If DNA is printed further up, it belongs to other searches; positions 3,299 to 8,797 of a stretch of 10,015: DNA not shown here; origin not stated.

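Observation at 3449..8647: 1732-aa orphan surface protein with signal peptide and C-terminal anchor fills over half the window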

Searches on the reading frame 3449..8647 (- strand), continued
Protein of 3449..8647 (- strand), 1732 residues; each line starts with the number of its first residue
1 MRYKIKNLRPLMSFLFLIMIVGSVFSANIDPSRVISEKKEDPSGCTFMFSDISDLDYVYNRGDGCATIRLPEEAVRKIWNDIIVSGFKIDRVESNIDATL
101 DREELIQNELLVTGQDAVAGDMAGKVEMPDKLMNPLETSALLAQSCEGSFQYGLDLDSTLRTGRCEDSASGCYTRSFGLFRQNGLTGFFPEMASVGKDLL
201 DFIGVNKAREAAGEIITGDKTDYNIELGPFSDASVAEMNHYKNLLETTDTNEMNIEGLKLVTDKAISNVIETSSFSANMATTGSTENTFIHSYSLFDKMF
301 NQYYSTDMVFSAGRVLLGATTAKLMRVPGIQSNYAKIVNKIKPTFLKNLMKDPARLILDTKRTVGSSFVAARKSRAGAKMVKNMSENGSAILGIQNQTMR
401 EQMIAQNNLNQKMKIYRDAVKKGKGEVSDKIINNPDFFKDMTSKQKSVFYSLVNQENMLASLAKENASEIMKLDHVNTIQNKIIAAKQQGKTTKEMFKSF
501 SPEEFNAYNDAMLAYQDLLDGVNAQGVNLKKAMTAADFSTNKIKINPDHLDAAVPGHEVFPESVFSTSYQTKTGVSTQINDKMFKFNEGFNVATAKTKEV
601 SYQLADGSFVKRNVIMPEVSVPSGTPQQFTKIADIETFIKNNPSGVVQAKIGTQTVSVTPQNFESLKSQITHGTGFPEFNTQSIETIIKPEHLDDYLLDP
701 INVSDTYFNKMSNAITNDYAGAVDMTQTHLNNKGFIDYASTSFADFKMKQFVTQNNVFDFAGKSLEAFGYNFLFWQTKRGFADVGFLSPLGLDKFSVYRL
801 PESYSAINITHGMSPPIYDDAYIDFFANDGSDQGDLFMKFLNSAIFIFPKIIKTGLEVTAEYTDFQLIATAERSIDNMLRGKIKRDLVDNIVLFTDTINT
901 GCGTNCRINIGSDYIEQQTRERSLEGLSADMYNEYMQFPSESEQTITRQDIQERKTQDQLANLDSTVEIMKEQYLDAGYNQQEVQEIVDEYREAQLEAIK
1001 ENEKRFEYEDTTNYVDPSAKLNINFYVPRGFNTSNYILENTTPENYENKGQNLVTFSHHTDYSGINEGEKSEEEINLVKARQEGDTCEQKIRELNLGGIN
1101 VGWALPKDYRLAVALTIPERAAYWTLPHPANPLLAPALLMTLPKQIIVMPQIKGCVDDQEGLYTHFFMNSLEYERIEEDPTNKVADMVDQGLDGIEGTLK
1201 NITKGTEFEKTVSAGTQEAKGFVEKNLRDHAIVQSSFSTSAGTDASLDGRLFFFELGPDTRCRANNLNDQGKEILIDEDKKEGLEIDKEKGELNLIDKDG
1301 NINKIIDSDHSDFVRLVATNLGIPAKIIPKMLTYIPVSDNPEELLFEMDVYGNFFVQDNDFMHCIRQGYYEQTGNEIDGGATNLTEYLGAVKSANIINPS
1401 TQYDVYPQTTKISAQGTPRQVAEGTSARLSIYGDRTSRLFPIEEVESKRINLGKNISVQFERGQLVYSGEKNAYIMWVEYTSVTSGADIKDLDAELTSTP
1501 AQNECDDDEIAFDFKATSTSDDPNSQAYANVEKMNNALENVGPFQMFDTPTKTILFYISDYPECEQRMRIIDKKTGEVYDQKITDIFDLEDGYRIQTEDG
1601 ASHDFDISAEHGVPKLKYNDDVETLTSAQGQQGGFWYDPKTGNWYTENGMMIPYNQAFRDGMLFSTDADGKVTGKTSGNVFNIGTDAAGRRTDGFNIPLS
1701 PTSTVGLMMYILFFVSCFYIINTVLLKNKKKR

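Call 38: find_related_loci(query=A1, collection=genome_contigs, flank=10000)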
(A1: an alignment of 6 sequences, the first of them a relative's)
Query A1 (1732 aa) in genome_contigs; peptide patterns used: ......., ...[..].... (x = any residue, [..] = any of these).
132 stretches matched a pattern; 41 encode a relative of the query (tblastn E <= 1e-3); 41 distinct loci.
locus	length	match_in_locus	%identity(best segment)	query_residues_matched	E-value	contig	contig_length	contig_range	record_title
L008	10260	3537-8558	37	6-1720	0e+0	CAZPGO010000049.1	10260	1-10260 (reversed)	MAG TPA_asm: uncultured archaeon isolate SRP067234_co1_315 genome assembly, contig: k99_229772, whole genome shotgun seq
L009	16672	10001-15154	36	6-1721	0e+0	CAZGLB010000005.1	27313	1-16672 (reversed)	MAG TPA_asm: uncultured archaeon isolate SRP263991_co7_50 genome assembly, contig: NODE_2465_length_27313_cov_190.145205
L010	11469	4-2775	51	790-1720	0e+0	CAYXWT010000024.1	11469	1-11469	MAG TPA_asm: uncultured archaeon isolate SRP191223_co1_94 genome assembly, contig: NODE_6449_length_11469_cov_24.076573,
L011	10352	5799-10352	36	6-1551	0e+0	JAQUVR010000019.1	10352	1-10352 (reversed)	MAG: Candidatus ainarchaeum sp. isolate STD2_171 NODE_25476_length_10352_cov_4.275795_Sandtown_D2, whole genome shotgun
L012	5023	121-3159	42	693-1721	0e+0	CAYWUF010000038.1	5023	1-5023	MAG TPA_asm: uncultured archaeon isolate SRP192927_co2_630 genome assembly, contig: NODE_39620_length_5023_cov_8.514694,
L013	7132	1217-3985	44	760-1732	0e+0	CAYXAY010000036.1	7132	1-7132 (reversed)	MAG TPA_asm: uncultured archaeon isolate SRP257756_co1_240 genome assembly, contig: NODE_9795_length_7132_cov_7.240215,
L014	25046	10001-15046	47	7-1724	0e+0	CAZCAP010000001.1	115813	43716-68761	MAG TPA_asm: uncultured archaeon isolate SRP178699_co1_70 genome assembly, contig: NODE_87_length_115813_cov_33.067486,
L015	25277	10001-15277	47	8-1729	0e+0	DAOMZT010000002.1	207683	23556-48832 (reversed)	MAG TPA_asm: archaeon isolate AMR_MDS_3992 NODE_10_length_207683_cov_10.526726, whole genome shotgun sequence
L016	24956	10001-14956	46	6-1722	0e+0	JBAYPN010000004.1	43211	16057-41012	MAG: archaeon isolate SO_2016_LW2_139 scaffold01392_LW138R_2016, whole genome shotgun sequence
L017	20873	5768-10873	37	1-1721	0e+0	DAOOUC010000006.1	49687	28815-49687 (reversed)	MAG TPA_asm: archaeon isolate AMR_MDS_2477 NODE_543_length_49687_cov_5.853703, whole genome shotgun sequence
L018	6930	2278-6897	47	8-1592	3e-158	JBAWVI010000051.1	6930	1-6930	MAG: archaeon isolate ELA007 MAG007_51, whole genome shotgun sequence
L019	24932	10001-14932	35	11-1721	0e+0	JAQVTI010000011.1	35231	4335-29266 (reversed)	MAG: Candidatus ainarchaeum sp. isolate STF1_294 NODE_2491_length_35231_cov_4.999487_Sandtown_F1, whole genome shotgun s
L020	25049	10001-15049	36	8-1719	0e+0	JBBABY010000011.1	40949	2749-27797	MAG: archaeon isolate SO_2017_LW1_34 NODE_632_length_40949_cov_1.474058_LW64-88_2017, whole genome shotgun sequence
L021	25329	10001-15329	47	6-1732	0e+0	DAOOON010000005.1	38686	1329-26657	MAG TPA_asm: archaeon isolate AMR_MDS_2622 NODE_1202_length_38686_cov_13.027491, whole genome shotgun sequence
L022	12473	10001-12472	32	9-806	6e-111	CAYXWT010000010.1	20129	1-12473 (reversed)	MAG TPA_asm: uncultured archaeon isolate SRP191223_co1_94 genome assembly, contig: NODE_2467_length_20129_cov_21.111637,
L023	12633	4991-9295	32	65-1732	3e-89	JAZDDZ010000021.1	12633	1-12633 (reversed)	MAG: Candidatus Iainarchaeum archaeon isolate MEGAHIT-group-0.115 k141_285250, whole genome shotgun sequence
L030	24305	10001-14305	31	65-1717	4e-77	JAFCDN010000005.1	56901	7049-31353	MAG: Candidatus Iainarchaeum archaeon isolate Meg19_1012_Bin_505 Meg19_1012_Bin_505_scaffold_596, whole genome shotgun s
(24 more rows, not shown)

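Call 43: search_protein_families(library=pfam, proteins=[L030:26-1648:+, L030:1645-3999:+, L030:18331-19785:-, L030:17538-18350:-, L030:16556-17536:-, L030:9312-9845:+, L030:9857-14344:+, L030:7762-8478:+, L030:4104-4622:+], max_evalue=0.1)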
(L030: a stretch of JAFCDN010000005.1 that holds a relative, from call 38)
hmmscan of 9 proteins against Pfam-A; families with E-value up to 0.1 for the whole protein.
L030:26-1648:+ (540 aa): 10 families
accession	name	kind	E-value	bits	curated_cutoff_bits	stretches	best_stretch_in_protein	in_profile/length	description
PF00437.27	T2SSE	-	1.4e-17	63.9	24.9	1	191-383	99-273/370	Type II/IV secretion system protein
PF00580.27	UvrD-helicase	-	0.0021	18.2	23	0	235-266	12-43/271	UvrD/REP helicase N-terminal domain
PF13191.12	AAA_16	-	0.0024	18.8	32.6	1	237-313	25-96/167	AAA ATPase domain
PF13555.12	AAA_29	-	0.0049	17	27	1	233-257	19-43/61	P-loop containing region of AAA domain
PF13401.12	AAA_22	-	0.015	16.1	27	1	235-335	4-101/130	AAA domain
PF20720.3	nSTAND3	-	0.03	14.4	27.2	1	234-266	15-48/155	Novel STAND NTPase 3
PF24389.1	ORC-CDC6-like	-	0.043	13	27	1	234-259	30-55/571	ORC-CDC6-like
PF00005.33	ABC_tran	-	0.05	14.6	25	0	230-289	5-67/137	ABC transporter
PF05729.18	NACHT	-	0.072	13.4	26.7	0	238-263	2-27/167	NACHT domain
PF20703.3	nSTAND1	-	0.092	12.8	27.1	0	234-265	31-60/379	Novel STAND NTPase 1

L030:1645-3999:+ (784 aa): 2 families
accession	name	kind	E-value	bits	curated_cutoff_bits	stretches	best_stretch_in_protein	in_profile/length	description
PF00482.28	T2SSF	-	0.0013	19.1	25.2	1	181-303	13-125/125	Type II secretion system (T2SS), protein F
PF01102.23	Glycophorin_A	-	0.06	14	30.1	0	236-302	16-77/114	Glycophorin A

L030:18331-19785:- (484 aa): 11 families
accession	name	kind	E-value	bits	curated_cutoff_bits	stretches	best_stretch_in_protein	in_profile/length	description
PF00437.27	T2SSE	-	2.4e-35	122.4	24.9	1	180-387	59-279/370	Type II/IV secretion system protein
PF13401.12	AAA_22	-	0.00017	22.3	27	1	247-362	4-73/130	AAA domain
PF10412.15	TrwB_AAD_bind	-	0.001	18.5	20.5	1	248-418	15-174/387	Type IV secretion-system coupling protein DNA-binding domain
PF00005.33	ABC_tran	-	0.0021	19.1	25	1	244-287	7-51/137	ABC transporter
PF13191.12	AAA_16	-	0.0082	17.1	32.6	1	249-290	25-65/167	AAA ATPase domain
PF01580.24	FtsK_SpoIIIE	-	0.012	15.5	24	1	250-268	41-59/221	FtsK/SpoIIIE family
PF04665.18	Pox_A32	-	0.029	14.3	22.8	1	247-279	12-44/242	Poxvirus A32 protein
PF20720.3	nSTAND3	-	0.038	14.1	27.2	1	244-281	13-51/155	Novel STAND NTPase 3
PF02492.25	cobW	-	0.052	13.6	20.7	0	251-285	3-38/180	CobW/HypB/UreG, nucleotide-binding domain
PF13555.12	AAA_29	-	0.058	13.6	27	0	247-269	21-43/61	P-loop containing region of AAA domain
PF19842.5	YqeC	-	0.099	13.3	27.6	1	258-333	6-76/145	YqeC protein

L030:17538-18350:- (270 aa): 3 families
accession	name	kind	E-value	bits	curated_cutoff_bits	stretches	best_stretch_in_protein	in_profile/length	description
PF00482.28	T2SSF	-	1.2e-11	45.1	25.2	1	98-220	2-120/125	Type II secretion system (T2SS), protein F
PF17329.7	DUF5367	-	0.0054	17.4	25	1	56-128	4-78/98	Family of unknown function (DUF5367)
PF01943.22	Polysacc_synt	-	0.029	14.2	28.2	1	39-119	148-228/274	Polysaccharide biosynthesis protein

L030:16556-17536:- (326 aa): 1 family
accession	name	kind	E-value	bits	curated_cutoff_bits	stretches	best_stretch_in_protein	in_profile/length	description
PF00482.28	T2SSF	-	3e-09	37.3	25.2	1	130-244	12-123/125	Type II secretion system (T2SS), protein F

L030:9312-9845:+ (177 aa): 0 families

L030:9857-14344:+ (1495 aa): 0 families

L030:7762-8478:+ (238 aa): 1 family
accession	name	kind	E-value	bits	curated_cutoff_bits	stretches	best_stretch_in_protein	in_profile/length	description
PF16492.10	Cadherin_C_2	-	0.081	14.1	31.5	0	18-35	4-21/85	Cadherin cytoplasmic C-terminal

L030:4104-4622:+ (172 aa): 1 family
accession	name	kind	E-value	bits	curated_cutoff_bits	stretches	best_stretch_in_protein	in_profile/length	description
PF17319.7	DUF5362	-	0.00037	20.7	25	1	12-54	13-55/94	Family of unknown function (DUF5362)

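Call 58: search_solved_structures(query=A7, max_evalue=10, show_alignments=3)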
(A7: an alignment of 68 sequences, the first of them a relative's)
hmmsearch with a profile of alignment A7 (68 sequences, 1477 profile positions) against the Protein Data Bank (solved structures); distinct sequences matched with E-value up to 10: 2.
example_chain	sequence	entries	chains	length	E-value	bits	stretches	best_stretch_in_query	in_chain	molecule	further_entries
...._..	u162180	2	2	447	0.23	12.4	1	385-666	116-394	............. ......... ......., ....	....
5xgv_A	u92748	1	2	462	1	10.2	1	1328-1348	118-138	PyrE3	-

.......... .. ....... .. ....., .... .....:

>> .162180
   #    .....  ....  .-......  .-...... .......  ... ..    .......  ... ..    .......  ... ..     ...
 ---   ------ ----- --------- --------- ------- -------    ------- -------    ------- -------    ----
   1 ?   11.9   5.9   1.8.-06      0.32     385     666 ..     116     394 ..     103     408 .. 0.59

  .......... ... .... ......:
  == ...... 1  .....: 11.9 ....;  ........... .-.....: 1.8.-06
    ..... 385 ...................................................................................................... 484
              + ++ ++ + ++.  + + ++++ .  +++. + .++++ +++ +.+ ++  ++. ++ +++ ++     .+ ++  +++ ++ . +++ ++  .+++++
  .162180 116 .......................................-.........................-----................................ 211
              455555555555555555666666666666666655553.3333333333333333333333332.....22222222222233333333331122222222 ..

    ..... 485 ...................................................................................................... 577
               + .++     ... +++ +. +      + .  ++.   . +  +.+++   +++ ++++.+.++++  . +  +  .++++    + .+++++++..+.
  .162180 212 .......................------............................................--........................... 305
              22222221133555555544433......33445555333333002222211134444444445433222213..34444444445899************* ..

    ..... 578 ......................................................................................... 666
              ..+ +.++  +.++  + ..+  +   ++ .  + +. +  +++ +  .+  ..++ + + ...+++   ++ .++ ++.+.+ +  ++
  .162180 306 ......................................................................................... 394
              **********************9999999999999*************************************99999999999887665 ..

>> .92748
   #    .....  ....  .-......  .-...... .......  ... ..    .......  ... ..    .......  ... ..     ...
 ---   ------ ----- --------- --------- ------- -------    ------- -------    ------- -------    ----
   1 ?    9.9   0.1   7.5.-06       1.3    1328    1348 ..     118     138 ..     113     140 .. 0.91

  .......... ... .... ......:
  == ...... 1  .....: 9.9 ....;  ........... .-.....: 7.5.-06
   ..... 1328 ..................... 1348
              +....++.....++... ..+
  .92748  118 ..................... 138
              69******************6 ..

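Call 81: search_protein_families(library=pfam, alignment_id=A8, max_evalue=0.01)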
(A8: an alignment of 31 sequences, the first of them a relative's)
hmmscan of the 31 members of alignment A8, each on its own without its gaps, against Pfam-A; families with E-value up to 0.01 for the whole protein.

A. member 1, P0001 (1732 aa): 1 family
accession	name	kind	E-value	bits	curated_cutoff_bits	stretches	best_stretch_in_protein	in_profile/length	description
PF21399.2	TERT_C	-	0.0045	17.7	27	0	428-489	55-116/130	Telomerase reverse transcriptase, C-terminal extension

B. families by the number of members that match (of 31 scanned): 2 families
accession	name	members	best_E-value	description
PF21399.2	TERT_C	1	0.0045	Telomerase reverse transcriptase, C-terminal extension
PF14508.12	GH97_N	1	0.0067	Glycosyl-hydrolase 97 N-terminal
